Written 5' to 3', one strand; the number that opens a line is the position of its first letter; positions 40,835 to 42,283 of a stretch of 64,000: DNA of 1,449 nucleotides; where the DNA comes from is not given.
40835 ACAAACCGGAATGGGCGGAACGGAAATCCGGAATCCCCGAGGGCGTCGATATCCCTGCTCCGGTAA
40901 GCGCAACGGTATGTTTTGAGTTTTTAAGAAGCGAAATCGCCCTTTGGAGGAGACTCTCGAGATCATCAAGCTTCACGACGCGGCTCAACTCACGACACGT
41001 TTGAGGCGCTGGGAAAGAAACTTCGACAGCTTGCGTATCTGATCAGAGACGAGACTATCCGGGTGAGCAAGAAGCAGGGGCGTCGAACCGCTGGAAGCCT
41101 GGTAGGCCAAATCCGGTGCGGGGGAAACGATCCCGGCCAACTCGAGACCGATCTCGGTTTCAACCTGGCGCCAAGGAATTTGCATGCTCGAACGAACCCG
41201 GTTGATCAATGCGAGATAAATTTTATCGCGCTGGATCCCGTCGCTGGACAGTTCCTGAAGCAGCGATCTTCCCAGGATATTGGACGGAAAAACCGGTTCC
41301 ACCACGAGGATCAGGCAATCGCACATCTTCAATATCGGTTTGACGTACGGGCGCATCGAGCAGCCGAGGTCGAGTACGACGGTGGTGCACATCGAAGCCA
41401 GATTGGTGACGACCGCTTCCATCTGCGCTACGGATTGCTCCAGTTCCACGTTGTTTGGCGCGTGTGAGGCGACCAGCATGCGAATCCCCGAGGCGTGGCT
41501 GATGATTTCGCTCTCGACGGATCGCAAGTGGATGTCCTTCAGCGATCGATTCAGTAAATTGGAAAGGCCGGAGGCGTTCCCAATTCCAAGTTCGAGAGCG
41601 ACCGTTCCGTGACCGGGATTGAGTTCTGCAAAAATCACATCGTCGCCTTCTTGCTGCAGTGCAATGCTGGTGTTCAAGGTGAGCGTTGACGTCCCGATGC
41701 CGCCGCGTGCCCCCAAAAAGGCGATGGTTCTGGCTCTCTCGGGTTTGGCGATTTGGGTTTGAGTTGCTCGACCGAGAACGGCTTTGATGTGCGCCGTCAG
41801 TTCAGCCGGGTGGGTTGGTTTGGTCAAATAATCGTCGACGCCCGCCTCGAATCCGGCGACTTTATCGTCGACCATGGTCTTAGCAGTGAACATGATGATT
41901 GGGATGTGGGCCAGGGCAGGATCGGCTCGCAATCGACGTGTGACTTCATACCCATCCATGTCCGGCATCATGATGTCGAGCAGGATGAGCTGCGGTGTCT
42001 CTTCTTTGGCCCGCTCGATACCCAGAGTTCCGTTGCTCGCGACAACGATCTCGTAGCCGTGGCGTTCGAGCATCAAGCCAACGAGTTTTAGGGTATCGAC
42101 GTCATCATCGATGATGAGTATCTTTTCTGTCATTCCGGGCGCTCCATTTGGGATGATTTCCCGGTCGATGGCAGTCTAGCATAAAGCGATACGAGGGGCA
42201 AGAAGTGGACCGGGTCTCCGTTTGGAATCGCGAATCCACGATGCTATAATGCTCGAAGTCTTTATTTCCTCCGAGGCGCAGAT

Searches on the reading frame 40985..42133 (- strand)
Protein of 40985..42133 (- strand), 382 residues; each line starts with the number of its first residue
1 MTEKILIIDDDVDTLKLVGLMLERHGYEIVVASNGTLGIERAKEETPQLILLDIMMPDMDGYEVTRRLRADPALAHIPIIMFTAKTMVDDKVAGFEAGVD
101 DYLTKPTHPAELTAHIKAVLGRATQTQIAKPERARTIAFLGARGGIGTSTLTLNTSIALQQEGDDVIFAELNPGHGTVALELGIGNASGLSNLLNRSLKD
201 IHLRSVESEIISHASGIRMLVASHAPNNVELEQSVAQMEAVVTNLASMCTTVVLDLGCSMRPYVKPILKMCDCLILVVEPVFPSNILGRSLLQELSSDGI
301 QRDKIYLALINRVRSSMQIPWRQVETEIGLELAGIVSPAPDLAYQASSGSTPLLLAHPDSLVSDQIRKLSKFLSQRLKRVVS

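Call 39: search_protein_families(library=pfam, proteins=[window:40985-42133:-], max_evalue=0.00001)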
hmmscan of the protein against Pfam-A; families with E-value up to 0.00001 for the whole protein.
window:40985-42133:- (382 aa): 1 family
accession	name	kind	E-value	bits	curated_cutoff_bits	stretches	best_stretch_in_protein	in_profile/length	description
PF00072.30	Response_reg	-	1.4e-30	106.2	30.2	1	5-117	1-111/111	Response regulator receiver domain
